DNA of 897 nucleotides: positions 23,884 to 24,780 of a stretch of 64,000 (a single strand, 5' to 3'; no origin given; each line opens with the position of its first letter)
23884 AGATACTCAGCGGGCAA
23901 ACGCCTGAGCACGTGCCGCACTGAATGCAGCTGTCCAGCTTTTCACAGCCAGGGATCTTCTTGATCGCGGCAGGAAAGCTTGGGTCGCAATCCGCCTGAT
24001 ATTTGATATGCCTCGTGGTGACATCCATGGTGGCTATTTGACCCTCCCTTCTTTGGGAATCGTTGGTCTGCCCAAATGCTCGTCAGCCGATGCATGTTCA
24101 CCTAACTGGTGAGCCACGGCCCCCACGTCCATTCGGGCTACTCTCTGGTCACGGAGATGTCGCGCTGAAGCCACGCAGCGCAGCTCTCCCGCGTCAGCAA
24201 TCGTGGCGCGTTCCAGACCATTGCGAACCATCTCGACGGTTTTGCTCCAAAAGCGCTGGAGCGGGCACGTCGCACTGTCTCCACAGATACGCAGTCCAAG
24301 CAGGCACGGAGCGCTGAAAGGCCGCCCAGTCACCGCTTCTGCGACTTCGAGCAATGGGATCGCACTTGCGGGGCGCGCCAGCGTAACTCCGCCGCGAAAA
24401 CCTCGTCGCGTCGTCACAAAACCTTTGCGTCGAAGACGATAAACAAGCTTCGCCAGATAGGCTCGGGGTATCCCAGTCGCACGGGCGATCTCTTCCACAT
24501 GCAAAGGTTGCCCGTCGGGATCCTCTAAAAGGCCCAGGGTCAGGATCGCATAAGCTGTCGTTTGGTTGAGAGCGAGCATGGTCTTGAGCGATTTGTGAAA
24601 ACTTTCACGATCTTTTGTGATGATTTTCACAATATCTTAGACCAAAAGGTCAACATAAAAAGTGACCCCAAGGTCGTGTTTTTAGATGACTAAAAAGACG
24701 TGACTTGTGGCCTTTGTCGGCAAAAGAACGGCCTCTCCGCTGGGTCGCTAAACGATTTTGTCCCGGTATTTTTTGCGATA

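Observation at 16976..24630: Eight-gene Rrf2-hdrCBA-mvhDGA-protease operon: a complete bifurcating Hdr/Mvh module under a putative Fe-S regulator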

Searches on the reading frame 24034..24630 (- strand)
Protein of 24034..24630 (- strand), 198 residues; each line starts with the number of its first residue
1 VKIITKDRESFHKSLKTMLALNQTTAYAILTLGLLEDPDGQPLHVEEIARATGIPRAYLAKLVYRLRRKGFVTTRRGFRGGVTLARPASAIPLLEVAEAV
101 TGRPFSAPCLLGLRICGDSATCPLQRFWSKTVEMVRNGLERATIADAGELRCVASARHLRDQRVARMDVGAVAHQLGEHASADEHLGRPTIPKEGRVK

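Call 3: search_protein_families(library=pfam, proteins=[window:24034-24630:-])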
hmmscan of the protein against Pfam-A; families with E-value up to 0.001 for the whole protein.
window:24034-24630:- (198 aa): 4 families
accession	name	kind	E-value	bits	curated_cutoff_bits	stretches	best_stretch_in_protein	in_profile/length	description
PF02082.26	Rrf2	-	2.2e-25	89.8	30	1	21-146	1-128/132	Iron-dependent Transcriptional regulator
PF09339.16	HTH_IclR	-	3.5e-05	23.9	22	1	39-74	15-50/52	IclR helix-turn-helix domain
PF12802.13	MarR_2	-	5.9e-05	23.6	27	1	30-76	9-54/61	MarR family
PF01978.25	TrmB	-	0.00018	21.7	25.6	1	42-77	22-57/68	Sugar-specific transcriptional regulator TrmB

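Call 4: search_protein_families(library=ncbifam, proteins=[window:24034-24630:-])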
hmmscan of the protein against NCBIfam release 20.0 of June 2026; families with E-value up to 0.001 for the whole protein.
window:24034-24630:- (198 aa): 7 families
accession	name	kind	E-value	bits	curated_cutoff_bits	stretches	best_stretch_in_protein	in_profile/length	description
TIGR00738.1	rrf2_super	superfamily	1.1e-24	86.8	73.3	1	21-146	3-129/132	Rrf2 family transcriptional regulator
TIGR02944.1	suf_reg_Xantho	equivalog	2.2e-16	60.4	110.65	1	18-146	1-129/130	SUF system Fe-S cluster assembly regulator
NF008886.0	PRK11920.1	equivalog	1.7e-13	50.5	193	1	21-144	3-127/153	iron-responsive transcriptional regulator RirA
TIGR02010.1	IscR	equivalog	5.5e-12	45.7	207.55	1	28-146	10-128/135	Fe-S cluster assembly transcriptional regulator IscR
NF008240.0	PRK11014.1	equivalog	2.5e-10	40.5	182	1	23-146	5-126/141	nitric oxide-sensing transcriptional repressor NsrR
NF008110.0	PRK10857.1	equivalog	7.9e-09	35.5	275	1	39-147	22-129/164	Fe-S cluster assembly transcriptional regulator IscR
NF047409.1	Cys_reg_CymR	equivalog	3.3e-08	33.8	195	1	32-147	15-123/139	cysteine metabolism transcriptional regulator CymR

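Call 9: find_homologous_proteins(query=window:24034-24579:-)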
Query window:24034-24579:- (181 aa): 14 proteins with E <= 0.001 among 225 candidates.
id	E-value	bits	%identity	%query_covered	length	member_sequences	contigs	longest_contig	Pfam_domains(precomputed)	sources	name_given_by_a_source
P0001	7.0e-114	396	100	100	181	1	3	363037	PF02082.27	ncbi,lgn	-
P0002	5.6e-89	314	83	100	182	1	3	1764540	PF02082.27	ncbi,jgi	ncbi:MAG: RrF2 family transcriptional regulator [Candidatus Sumerlaeaceae bacterium]|jgi:Rrf2 family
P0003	6.2e-85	301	78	99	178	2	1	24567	PF02082.27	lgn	-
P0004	7.9e-81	288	88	84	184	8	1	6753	PF02082.27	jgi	-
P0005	2.2e-79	283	80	92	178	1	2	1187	PF02082.27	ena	-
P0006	3.1e-77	276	79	86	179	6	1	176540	PF02082.27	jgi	jgi:Rrf2 family protein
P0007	5.0e-77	276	81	88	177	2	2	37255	PF02082.27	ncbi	-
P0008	2.6e-73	263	81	84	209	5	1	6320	PF02082.27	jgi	-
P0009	6.1e-71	256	83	79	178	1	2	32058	PF02082.27,PF12802.14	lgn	-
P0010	1.8e-59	218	74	77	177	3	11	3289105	PF02082.27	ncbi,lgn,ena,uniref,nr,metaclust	ncbi:MAG: Rrf2 family transcriptional regulator [Candidatus Hydrogenedentota bacterium]|uniref:Rrf2 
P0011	1.7e-46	176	60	75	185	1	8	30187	PF02082.27,PF12802.14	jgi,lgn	jgi:Rrf2 family protein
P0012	6.8e-42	161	53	75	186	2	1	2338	PF02082.27,PF12802.14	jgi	jgi:Rrf2 family transcriptional regulator, iron-sulfur cluster assembly transcription factor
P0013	3.5e-16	77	43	66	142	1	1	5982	PF02082.27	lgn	-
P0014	2.3e-14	71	38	70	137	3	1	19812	PF02082.27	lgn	-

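Call 10: find_encoding_contigs(protein=P0010, flank=10000, max_places=3)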
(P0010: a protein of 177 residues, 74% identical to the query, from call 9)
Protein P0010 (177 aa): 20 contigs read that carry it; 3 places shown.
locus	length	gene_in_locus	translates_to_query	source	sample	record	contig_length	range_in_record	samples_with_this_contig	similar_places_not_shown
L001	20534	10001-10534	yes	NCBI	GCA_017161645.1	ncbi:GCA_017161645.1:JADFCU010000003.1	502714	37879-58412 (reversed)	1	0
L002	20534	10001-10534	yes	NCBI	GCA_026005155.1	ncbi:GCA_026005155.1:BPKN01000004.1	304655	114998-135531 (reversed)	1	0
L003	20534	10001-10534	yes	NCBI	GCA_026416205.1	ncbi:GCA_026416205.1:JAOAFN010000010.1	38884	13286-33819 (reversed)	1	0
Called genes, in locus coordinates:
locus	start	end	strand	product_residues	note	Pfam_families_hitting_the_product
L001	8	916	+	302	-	PF01887:SAM_HAT_N, PF20257:SAM_HAT_C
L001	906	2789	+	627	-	-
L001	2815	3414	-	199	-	-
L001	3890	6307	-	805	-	PF01138:RNase_PH, PF03725:RNase_PH_C, PF03726:PNPase, PF01138:RNase_PH, PF00013:KH_1, PF00575:S1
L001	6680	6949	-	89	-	PF00312:Ribosomal_S15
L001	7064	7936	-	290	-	PF01048:PNP_UDP_1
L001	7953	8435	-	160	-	PF00359:PTS_EIIA_2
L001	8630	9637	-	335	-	PF08240:ADH_N, PF01262:AlaDh_PNT_C (weak), PF02826:2-Hacid_dh_C (weak), PF00107:ADH_zinc_N, PF13602:ADH_zinc_N_2 (weak)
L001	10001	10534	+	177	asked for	PF02082:Rrf2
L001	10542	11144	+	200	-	PF00037:Fer4 (faint), PF13183:Fer4_8, PF13237:Fer4_10 (faint), PF13534:Fer4_17, PF13187:Fer4_9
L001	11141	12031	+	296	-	PF02754:CCG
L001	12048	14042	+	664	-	PF00890:FAD_binding_2, PF01266:DAO, PF07992:Pyr_redox_2, PF12831:FAD_oxidored, PF13450:NAD_binding_8, PF12838:Fer4_7, PF13187:Fer4_9, PF14697:Fer4_21, +9 more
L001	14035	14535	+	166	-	PF02662:FlpD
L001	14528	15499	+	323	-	PF01058:Oxidored_q6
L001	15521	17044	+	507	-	PF27537:HoxH, PF00374:NiFeSe_Hases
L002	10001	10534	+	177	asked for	PF02082:Rrf2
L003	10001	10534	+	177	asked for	PF02082:Rrf2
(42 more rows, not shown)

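Call 11: find_encoding_contigs(protein=P0002, flank=10000, max_places=2)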
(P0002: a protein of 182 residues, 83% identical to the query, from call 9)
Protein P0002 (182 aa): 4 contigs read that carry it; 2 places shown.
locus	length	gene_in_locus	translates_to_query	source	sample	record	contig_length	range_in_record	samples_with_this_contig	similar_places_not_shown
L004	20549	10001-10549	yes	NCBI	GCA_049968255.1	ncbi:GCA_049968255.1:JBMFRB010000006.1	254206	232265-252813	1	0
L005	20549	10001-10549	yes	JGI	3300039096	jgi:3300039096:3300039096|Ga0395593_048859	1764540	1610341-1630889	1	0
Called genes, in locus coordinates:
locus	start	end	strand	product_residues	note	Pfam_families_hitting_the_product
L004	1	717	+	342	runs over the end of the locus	PF00107:ADH_zinc_N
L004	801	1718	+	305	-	PF01297:ZnuA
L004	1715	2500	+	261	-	PF00005:ABC_tran, PF02463:SMC_N (faint), PF13304:AAA_21 (weak)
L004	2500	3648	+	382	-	PF00950:ABC-3, PF01032:FecCD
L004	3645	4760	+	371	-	PF00950:ABC-3, PF01032:FecCD (weak)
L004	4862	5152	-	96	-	-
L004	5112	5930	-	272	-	-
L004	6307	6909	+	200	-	PF01025:GrpE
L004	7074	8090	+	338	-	PF02016:Peptidase_S66, PF17676:Peptidase_S66C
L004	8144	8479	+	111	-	PF08899:DUF1844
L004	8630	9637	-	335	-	PF08240:ADH_N, PF01262:AlaDh_PNT_C (weak), PF02826:2-Hacid_dh_C (weak), PF00107:ADH_zinc_N, PF13602:ADH_zinc_N_2 (weak)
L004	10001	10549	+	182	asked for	PF02082:Rrf2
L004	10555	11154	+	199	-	PF12800:Fer4_4 (faint), PF13183:Fer4_8, PF13237:Fer4_10 (faint), PF13187:Fer4_9, PF13534:Fer4_17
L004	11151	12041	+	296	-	PF02754:CCG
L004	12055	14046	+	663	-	PF00890:FAD_binding_2 (weak), PF01266:DAO (weak), PF12831:FAD_oxidored, PF13450:NAD_binding_8, PF12838:Fer4_7, PF13187:Fer4_9, PF13237:Fer4_10, PF14697:Fer4_21, +8 more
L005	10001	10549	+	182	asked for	PF02082:Rrf2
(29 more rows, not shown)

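Call 12: find_encoding_contigs(protein=P0011, flank=10000, max_places=2)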
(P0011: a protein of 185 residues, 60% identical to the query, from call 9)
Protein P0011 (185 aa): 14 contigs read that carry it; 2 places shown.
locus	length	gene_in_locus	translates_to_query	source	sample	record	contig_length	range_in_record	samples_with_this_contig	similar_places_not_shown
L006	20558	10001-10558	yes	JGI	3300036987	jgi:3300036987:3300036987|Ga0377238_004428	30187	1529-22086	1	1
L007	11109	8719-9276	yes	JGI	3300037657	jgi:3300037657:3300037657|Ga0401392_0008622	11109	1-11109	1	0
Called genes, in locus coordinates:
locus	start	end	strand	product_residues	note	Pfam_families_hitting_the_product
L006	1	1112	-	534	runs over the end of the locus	PF02163:Peptidase_M50, PF00595:PDZ (faint), PF14685:PDZ_Tricorn (faint), PF21558:Pept_S41_N_bact (faint), PF13180:PDZ_2 (weak), PF17820:PDZ_6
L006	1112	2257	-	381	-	PF02670:DXP_reductoisom, PF08436:DXP_redisom_C, PF13288:DXPR_C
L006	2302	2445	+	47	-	-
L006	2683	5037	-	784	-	PF01590:GAF, PF13185:GAF_2, PF13492:GAF_3, PF08448:PAS_4 (weak), PF00990:GGDEF, PF00563:EAL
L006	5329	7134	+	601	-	PF02837:Glyco_hydro_2_N (faint), PF00128:Alpha-amylase, PF14701:hDGE_amylase, PF14871:GHL6 (faint), PF00128:Alpha-amylase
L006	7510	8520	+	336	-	PF01116:F_bP_aldolase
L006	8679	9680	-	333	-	PF08240:ADH_N, PF02826:2-Hacid_dh_C (faint), PF00107:ADH_zinc_N, PF13602:ADH_zinc_N_2 (weak)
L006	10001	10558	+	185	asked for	PF02082:Rrf2, PF12802:MarR_2 (weak)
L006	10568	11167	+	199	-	PF12800:Fer4_4 (faint), PF13183:Fer4_8, PF13187:Fer4_9, PF13534:Fer4_17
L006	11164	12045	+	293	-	PF02754:CCG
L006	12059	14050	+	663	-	PF07992:Pyr_redox_2 (weak), PF00890:FAD_binding_2, PF12831:FAD_oxidored, PF13450:NAD_binding_8, PF12838:Fer4_7, PF13187:Fer4_9, PF13237:Fer4_10, PF14697:Fer4_21, +8 more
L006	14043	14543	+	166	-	PF02662:FlpD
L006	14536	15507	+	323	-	PF01058:Oxidored_q6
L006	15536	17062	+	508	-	PF27537:HoxH, PF00374:NiFeSe_Hases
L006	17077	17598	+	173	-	PF01750:HycI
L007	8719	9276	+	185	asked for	PF02082:Rrf2, PF12802:MarR_2 (weak)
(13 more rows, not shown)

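Call 13: find_encoding_contigs(protein=P0014, flank=8000, max_places=2)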
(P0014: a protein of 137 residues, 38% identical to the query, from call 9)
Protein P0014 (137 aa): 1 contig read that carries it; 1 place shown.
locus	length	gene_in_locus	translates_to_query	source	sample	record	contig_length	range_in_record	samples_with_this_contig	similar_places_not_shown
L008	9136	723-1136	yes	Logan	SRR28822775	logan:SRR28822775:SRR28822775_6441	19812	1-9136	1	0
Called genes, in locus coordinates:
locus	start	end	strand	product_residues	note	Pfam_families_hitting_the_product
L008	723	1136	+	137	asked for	PF02082:Rrf2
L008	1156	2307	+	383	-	PF04282:DUF438, PF01814:Hemerythrin, PF13596:PAS_10, PF08448:PAS_4 (weak)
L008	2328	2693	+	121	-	PF02627:CMD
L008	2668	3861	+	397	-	PF00753:Lactamase_B, PF19583:ODP, PF00258:Flavodoxin_1 (weak)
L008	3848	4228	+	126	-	PF04343:DUF488, PF22751:DUF488-N3a, PF22752:DUF488-N3i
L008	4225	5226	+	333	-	PF08240:ADH_N, PF00107:ADH_zinc_N, PF13602:ADH_zinc_N_2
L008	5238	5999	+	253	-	PF00106:adh_short, PF08659:KR, PF13561:adh_short_C2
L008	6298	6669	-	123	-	PF01894:YjbQ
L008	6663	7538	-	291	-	PF12146:Hydrolase_4, PF00561:Abhydrolase_1, PF12697:Abhydrolase_6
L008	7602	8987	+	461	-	PF25145:NfeD1b_N, PF24961:NfeD_membrane, PF01957:NfeD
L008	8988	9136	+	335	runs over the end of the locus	PF12127:FloA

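Call 14: find_encoding_contigs(protein=P0013, flank=8000, max_places=2)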
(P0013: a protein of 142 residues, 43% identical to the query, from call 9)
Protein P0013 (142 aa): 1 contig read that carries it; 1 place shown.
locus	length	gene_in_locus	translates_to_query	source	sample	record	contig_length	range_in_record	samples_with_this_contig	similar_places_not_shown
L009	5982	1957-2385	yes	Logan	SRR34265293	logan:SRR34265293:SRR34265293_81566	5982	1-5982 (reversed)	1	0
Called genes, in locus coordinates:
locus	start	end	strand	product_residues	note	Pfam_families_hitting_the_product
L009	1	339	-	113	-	?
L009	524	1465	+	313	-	PF01384:PHO4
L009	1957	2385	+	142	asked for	PF02082:Rrf2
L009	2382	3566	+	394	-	PF04282:DUF438, PF01814:Hemerythrin, PF08448:PAS_4, PF13596:PAS_10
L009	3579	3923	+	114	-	PF02627:CMD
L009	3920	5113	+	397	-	PF00753:Lactamase_B, PF19583:ODP, PF00258:Flavodoxin_1 (faint)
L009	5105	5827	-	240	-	PF13230:GATase_4 (faint)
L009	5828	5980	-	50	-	?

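Call 79: find_encoding_contigs(protein=P0202, flank=6000, max_places=1)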
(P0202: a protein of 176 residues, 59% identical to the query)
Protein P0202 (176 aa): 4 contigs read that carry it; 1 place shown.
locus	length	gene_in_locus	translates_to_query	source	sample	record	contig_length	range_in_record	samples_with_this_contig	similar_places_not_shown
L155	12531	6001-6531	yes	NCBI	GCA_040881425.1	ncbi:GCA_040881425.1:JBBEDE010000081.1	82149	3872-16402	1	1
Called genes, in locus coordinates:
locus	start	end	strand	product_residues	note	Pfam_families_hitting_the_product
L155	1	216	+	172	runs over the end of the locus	PF10083:DUF2321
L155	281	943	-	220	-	-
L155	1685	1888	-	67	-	-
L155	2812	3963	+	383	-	PF25917:BSH_RND, PF25973:BSH_CzcB, PF25954:Beta-barrel_RND_2 (weak), PF25975:CzcB_C (weak), PF25989:YknX_C (weak)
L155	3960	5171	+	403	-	PF12704:MacB_PCD, PF02687:FtsX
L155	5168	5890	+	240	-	PF02463:SMC_N, PF00005:ABC_tran, PF13481:AAA_25 (weak), PF13304:AAA_21 (faint)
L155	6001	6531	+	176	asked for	PF02082:Rrf2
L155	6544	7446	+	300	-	PF12838:Fer4_7 (faint), PF13247:Fer4_11, PF13187:Fer4_9 (weak), PF12797:Fer4_2 (weak), PF12837:Fer4_6, PF13237:Fer4_10 (weak), PF00037:Fer4, PF13247:Fer4_11, +1 more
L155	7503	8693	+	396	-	PF03916:NrfD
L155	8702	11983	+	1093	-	PF04879:Molybdop_Fe4S4 (weak), PF00384:Molybdopterin, PF01568:Molydop_binding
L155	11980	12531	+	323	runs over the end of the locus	PF04055:Radical_SAM, PF06463:Mob_synth_C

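Call 80: find_encoding_contigs(protein=P0227, flank=6000, max_places=1)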
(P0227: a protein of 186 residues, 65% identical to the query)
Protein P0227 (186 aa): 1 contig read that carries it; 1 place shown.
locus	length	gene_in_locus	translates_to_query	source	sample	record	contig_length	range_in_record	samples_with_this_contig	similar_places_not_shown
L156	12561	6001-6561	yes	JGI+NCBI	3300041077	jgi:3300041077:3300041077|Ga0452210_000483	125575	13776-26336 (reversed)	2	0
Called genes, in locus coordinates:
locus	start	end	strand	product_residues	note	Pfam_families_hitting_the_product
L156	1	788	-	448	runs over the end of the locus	PF14522:Cytochrome_C7 (faint), PF09699:Paired_CXXCH_1, PF14537:Cytochrom_c3_2 (weak), PF09699:Paired_CXXCH_1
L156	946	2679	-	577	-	PF25323:6TM_PilS (weak), PF00989:PAS, PF13188:PAS_8, PF08448:PAS_4 (weak), PF13426:PAS_9, PF24820:Diguanyl_cycl_sensor (faint), PF00512:HisKA, PF02518:HATPase_c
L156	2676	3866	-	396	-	PF00672:HAMP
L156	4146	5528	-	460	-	PF00072:Response_reg, PF00158:Sigma54_activat, PF14532:Sigma54_activ_2, PF07728:AAA_5, PF25601:AAA_lid_14, PF02954:HTH_8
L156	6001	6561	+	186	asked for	PF02082:Rrf2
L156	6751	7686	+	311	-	PF12797:Fer4_2 (weak), PF12838:Fer4_7 (weak), PF13247:Fer4_11, PF12838:Fer4_7 (weak), PF13187:Fer4_9 (weak), PF13237:Fer4_10 (weak), PF00037:Fer4, PF13247:Fer4_11, +4 more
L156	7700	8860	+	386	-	PF03916:NrfD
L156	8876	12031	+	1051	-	PF04879:Molybdop_Fe4S4 (weak), PF00384:Molybdopterin, PF01568:Molydop_binding (weak)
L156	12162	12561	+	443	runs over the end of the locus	PF00285:Citrate_synt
